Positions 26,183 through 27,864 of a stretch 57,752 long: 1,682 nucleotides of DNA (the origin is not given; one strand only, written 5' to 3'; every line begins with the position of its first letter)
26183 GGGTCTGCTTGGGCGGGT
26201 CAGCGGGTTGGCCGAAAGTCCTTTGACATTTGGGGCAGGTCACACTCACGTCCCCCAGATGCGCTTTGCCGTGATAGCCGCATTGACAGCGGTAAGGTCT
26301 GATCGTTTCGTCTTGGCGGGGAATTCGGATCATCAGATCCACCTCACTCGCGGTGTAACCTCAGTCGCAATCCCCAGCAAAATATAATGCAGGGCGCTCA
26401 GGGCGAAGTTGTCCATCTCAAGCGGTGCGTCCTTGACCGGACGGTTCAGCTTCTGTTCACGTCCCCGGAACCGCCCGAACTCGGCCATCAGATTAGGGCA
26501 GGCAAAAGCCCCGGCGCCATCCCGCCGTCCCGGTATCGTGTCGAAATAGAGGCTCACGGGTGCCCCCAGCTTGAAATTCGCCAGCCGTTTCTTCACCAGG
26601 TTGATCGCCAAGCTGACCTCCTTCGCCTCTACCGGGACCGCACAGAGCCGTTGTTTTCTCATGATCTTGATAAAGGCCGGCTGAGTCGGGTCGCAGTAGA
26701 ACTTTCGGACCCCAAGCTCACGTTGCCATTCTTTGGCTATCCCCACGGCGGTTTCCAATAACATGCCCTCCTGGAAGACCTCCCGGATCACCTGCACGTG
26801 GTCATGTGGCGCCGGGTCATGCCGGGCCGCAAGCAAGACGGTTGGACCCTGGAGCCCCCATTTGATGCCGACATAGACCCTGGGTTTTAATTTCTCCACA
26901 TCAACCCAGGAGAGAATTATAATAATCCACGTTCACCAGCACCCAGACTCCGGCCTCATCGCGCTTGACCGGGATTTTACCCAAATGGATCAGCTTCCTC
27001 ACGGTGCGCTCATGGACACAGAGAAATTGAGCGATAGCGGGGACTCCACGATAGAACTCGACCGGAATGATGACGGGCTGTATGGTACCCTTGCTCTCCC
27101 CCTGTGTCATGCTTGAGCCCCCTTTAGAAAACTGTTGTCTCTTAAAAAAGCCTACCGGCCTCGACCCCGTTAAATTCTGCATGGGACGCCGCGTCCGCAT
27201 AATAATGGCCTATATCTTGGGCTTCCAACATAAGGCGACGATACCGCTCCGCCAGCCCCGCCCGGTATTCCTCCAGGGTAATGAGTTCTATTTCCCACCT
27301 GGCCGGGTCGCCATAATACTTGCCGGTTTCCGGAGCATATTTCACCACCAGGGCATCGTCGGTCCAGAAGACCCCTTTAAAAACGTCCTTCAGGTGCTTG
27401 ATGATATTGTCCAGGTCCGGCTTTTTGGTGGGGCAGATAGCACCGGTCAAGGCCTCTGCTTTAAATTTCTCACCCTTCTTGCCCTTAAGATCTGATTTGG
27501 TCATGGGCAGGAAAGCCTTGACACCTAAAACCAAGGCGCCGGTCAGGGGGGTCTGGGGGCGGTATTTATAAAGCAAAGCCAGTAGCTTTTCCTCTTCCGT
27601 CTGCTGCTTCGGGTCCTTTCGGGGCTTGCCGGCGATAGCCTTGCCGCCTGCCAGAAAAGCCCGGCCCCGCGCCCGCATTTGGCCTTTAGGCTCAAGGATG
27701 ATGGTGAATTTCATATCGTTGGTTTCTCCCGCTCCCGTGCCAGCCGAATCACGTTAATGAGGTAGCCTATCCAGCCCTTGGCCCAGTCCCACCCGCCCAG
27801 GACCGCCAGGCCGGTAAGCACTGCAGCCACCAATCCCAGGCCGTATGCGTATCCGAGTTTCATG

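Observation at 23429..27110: Large terminase split into separate ATPase and nuclease ORFs in permuted order, plus a degenerate second nuclease paralog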

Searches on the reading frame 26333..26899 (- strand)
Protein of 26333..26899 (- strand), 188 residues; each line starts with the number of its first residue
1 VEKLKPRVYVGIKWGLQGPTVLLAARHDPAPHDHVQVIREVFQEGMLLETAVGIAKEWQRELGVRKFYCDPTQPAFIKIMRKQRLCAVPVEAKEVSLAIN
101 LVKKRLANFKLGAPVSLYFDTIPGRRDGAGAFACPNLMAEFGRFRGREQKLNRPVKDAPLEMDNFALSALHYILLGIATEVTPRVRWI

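Call 3: search_protein_families(library=pfam, proteins=[window:26333-26899:-], max_evalue=0.1)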
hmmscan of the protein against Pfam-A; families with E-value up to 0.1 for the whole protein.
window:26333-26899:- (188 aa): 0 families

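Call 4: search_protein_families(library=phrogs, proteins=[window:26333-26899:-], max_evalue=0.01)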
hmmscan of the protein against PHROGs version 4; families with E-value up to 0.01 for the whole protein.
window:26333-26899:- (188 aa): 1 family
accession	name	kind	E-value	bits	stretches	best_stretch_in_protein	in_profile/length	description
phrog_6672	-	head and packaging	0.0036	17.9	0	35-83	7-53/145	terminase large subunit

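Call 24: find_homologous_proteins(query=window:26333-26899:-)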
Query window:26333-26899:- (188 aa): 14 proteins with E <= 0.001 among 484 candidates.
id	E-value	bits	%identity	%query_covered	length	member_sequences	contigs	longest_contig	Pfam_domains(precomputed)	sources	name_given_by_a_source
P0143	4.7e-122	423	99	100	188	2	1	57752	-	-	-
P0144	5.5e-79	282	68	100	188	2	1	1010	-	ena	-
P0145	1.2e-76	275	65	100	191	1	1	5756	-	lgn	-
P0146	5.4e-76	273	67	100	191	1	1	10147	-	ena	-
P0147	2.3e-72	261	64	98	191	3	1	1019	-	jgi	jgi:hypothetical protein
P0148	9.8e-52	193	49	100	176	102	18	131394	-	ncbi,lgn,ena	-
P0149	2.8e-50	189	48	98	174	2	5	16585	-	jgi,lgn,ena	jgi:hypothetical protein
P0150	6.2e-50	188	61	76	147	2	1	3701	-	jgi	jgi:hypothetical protein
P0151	7.2e-50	187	44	100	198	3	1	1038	-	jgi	jgi:hypothetical protein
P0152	8.1e-49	184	50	100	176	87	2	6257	-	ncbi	-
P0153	1.8e-48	183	46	100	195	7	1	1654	-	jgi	jgi:hypothetical protein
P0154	2.4e-48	182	46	98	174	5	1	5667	-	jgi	-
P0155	2.3e-47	179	47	100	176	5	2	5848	-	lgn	-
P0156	2.7e-35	140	41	89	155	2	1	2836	-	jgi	-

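Call 44: search_solved_structures(query=A3, max_evalue=10, show_alignments=1)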
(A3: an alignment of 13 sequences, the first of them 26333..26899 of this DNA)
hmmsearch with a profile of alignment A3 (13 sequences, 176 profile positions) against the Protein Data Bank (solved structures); distinct sequences matched with E-value up to 10: 0.

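Call 52: predict_structure(alignment_id=A3)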
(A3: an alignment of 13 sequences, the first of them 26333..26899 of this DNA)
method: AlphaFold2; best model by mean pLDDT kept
length: 188 residues; sequences in the alignment: 13
mean_pLDDT: 58.5   pTM: 0.57
mean pLDDT of the five models: 58.5, 51.1, 49.2, 44.3, 42.7
residues with pLDDT >= 90: 14; 70-90: 57; 50-70: 42; < 50: 75
segments of 3 or more residues with pLDDT < 50: 115-172, 174-188
pLDDT, mean of each block of 10 residues (from residue 1): 65 76 69 62 84 91 80 85 84 59 58 46 35 37 39 35 34 38 28
secondary structure, 60 per line:
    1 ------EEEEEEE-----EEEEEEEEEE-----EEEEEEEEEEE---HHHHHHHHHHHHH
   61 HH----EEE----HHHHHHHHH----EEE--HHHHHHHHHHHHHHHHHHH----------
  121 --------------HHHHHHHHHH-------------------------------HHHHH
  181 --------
elements in order: E7-13 E19-28 E34-44 H48-62 E67-69 H74-82 E87-89 H92-110 H135-144 H176-180

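Call 56: fold_search(model_id=the predicted structure, library=pdb)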
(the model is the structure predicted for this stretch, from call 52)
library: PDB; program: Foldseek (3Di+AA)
matches with E <= 10: 1028; with E <= 0.001: 5
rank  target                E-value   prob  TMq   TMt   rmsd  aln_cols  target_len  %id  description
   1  5oee_C                2.8e-04  1.00  0.41  0.20   5.0       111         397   13  Structure of large terminase from the thermophilic bacteriophage D6E (Crystal form 3) (released 2017-10-11)
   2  5oe8_C                6.3e-04  1.00  0.41  0.20   4.4       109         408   16  Structure of large terminase from the thermophilic bacteriophage D6E (Crystal form 2) (released 2017-10-11)
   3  5oee_B                6.7e-04  1.00  0.40  0.19   2.5        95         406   14  Structure of large terminase from the thermophilic bacteriophage D6E (Crystal form 3) (released 2017-10-11)
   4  2wc9                  7.1e-04  1.00  0.37  0.39   4.5       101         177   13  Crystal structure of the g2p (large terminase) nuclease domain from the bacteriophage SPP1 with bound Mn (released 2009-03-24)
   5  5oe8_A                7.6e-04  1.00  0.41  0.20   5.1       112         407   12  Structure of large terminase from the thermophilic bacteriophage D6E (Crystal form 2) (released 2017-10-11)
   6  5oee_F                1.1e-03  1.00  0.41  0.20   4.7       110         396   13  Structure of large terminase from the thermophilic bacteriophage D6E (Crystal form 3) (released 2017-10-11)
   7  5oeb_C                1.1e-03  1.00  0.41  0.20   4.7       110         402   13  Structure of large terminase from the thermophilic bacteriophage D6E in complex with ADP (Crystal form 3) (released 2017-10-11)
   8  5oeb_F                1.1e-03  1.00  0.41  0.20   4.7       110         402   13  Structure of large terminase from the thermophilic bacteriophage D6E in complex with ADP (Crystal form 3) (released 2017-10-11)
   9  5oeb_A                1.2e-03  1.00  0.41  0.20   4.7       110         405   13  Structure of large terminase from the thermophilic bacteriophage D6E in complex with ADP (Crystal form 3) (released 2017-10-11)
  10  5oe9_A                2.0e-03  1.00  0.39  0.20   5.7       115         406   18  Structure of large terminase from the thermophilic bacteriophage D6E in complex with sulfate (Crystal form 2) (released 2017-10-11)
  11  5m1f                  2.1e-03  1.00  0.37  0.38   6.0       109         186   16  Crystal structure of the large terminase nuclease from thermophilic phage G20c (released 2016-10-26)
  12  3bzc                  2.4e-03  0.99  0.34  0.11   5.8       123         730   14  Crystal Structure of the Tex protein from Pseudomonas aeruginosa, crystal form I (released 2008-04-08)
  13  3dlr                  2.4e-03  0.97  0.36  0.42  11.5       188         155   12  Crystal structure of the catalytic core domain from PFV integrase (released 2008-12-09)
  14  2oce                  3.2e-03  0.99  0.33  0.11   6.1       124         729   14  Crystal structure of Tex family protein PA5201 from Pseudomonas aeruginosa (released 2007-01-02)
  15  2x78_B                3.7e-03  0.99  0.34  0.36   6.1       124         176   14  Human foamy virus integrase - catalytic core. (released 2010-08-11)
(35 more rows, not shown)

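Call 81: search_protein_representatives(alignment_id=A3)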
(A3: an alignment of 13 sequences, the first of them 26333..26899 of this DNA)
Query: 13 sequences, 176 profile positions. Proteins with E-value up to 0.001 (for the whole library): 668; up to 1e-10: 95; up to 1e-30: 14. The best 150 are listed.
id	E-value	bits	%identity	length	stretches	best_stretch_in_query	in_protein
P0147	4.1e-85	300.2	-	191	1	5-176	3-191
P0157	2.0e-82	291.5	-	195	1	1-176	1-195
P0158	1.1e-60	220.7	-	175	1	3-176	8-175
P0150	2.8e-55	203.1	-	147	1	46-176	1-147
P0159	3.9e-55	202.6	-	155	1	22-176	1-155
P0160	5.9e-54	198.7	-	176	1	5-176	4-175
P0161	1.1e-49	184.9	-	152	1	5-145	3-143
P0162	1.7e-44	167.9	-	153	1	3-114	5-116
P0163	2.6e-40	154.3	-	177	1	7-176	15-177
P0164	1.5e-39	151.8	-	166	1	22-176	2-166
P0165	2.8e-36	141.2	-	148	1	2-142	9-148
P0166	5.4e-34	133.7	-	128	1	3-90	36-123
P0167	3.1e-33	131.3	-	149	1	46-174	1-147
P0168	6.4e-33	130.2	-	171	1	4-176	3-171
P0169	5.1e-26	107.8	-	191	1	3-176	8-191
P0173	7.6e-19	84.4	-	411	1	6-164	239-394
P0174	3.6e-18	82.2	-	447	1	8-167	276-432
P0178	7.6e-17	77.9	-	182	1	2-167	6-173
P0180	1.2e-16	77.2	-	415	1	7-166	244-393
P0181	1.5e-16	76.9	-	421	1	6-161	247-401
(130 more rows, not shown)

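Call 82: search_protein_families(library=pfam, proteins=[P0173, P0174, P0180, P0181, P0178, P0169], max_evalue=0.001)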
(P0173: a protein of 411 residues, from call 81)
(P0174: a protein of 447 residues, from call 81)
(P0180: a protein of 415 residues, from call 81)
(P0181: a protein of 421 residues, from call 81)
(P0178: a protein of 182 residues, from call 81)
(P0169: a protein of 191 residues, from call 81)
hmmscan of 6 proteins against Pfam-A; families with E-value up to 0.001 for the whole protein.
P0173 (411 aa): 3 families
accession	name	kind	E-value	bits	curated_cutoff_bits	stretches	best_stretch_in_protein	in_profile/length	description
PF03237.21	Terminase_6N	-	8.1e-17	62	22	1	28-221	2-208/215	Terminase large subunit, T4likevirus-type, N-terminal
PF04466.19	Terminase_3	-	1.3e-05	25.2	23.2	1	24-169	3-151/201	Phage terminase large subunit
PF17288.8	Terminase_3C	-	4.4e-05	24.3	26.7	1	349-392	110-153/155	Terminase RNAseH like domain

P0174 (447 aa): 1 family
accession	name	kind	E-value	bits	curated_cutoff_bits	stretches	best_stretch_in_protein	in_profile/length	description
PF03237.21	Terminase_6N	-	7.8e-07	29.4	22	1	59-259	2-212/215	Terminase large subunit, T4likevirus-type, N-terminal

P0180 (415 aa): 4 families
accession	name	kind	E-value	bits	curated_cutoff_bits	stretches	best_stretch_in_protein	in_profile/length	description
PF03237.21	Terminase_6N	-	5.4e-18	65.9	22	1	30-226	2-212/215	Terminase large subunit, T4likevirus-type, N-terminal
PF04466.19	Terminase_3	-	6.8e-11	42.5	23.2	1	87-201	65-187/201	Phage terminase large subunit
PF17288.8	Terminase_3C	-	4.6e-07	30.8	26.7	1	341-389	97-153/155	Terminase RNAseH like domain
PF17289.8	Terminase_6C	-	0.00024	21.5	22.6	1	247-388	1-151/155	Terminase RNaseH-like domain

P0181 (421 aa): 3 families
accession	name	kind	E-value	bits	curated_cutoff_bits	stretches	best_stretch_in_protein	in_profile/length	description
PF03237.21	Terminase_6N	-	4.3e-18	66.2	22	1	32-226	2-209/215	Terminase large subunit, T4likevirus-type, N-terminal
PF04466.19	Terminase_3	-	2.7e-12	47.1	23.2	1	27-204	2-187/201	Phage terminase large subunit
PF17288.8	Terminase_3C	-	3e-06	28.1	26.7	1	359-403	110-154/155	Terminase RNAseH like domain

P0178 (182 aa): 0 families

P0169 (191 aa): 0 families

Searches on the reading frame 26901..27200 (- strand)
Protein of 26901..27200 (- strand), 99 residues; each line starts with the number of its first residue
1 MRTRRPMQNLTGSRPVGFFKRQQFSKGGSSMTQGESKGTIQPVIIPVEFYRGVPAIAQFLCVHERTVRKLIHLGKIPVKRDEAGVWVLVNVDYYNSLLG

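Call 3: search_protein_families(library=pfam, proteins=[window:26901-27200:-], max_evalue=0.1)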
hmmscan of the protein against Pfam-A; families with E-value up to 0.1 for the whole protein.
window:26901-27200:- (99 aa): 3 families
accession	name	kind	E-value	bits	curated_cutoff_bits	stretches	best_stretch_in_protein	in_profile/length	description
PF12728.13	HTH_17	-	0.0029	18.3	27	1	55-79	6-31/51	Helix-turn-helix domain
PF13384.12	HTH_23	-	0.012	15.8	24.6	1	53-72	20-39/50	Homeodomain-like domain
PF13551.12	HTH_29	-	0.017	15.6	28.1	1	53-73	15-35/64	Winged helix-turn helix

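Call 4: search_protein_families(library=phrogs, proteins=[window:26901-27200:-], max_evalue=0.01)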
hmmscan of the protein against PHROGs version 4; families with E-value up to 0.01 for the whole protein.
window:26901-27200:- (99 aa): 0 families

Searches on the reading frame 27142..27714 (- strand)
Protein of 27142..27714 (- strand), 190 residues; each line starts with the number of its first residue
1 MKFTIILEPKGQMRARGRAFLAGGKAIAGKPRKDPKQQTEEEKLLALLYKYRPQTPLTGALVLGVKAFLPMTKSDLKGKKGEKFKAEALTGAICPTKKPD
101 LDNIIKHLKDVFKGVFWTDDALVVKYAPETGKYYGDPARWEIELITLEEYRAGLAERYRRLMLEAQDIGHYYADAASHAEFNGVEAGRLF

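Call 3: search_protein_families(library=pfam, proteins=[window:27142-27714:-], max_evalue=0.1)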
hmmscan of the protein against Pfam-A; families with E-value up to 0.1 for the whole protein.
window:27142-27714:- (190 aa): 1 family
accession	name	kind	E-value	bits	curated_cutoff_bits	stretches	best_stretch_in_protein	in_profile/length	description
PF05866.16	RusA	-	2.7e-18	67.2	22.8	1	33-144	22-123/124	Endodeoxyribonuclease RusA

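Call 4: search_protein_families(library=phrogs, proteins=[window:27142-27714:-], max_evalue=0.01)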
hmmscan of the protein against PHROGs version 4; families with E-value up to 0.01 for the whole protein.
window:27142-27714:- (190 aa): 2 families
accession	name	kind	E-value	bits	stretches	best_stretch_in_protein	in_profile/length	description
phrog_140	-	DNA, RNA and nucleotide metabolism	6.2e-27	95.7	1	1-157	39-178/219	RusA-like Holliday junction resolvase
phrog_24390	-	unknown function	0.00012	23.3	1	96-150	9-61/62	-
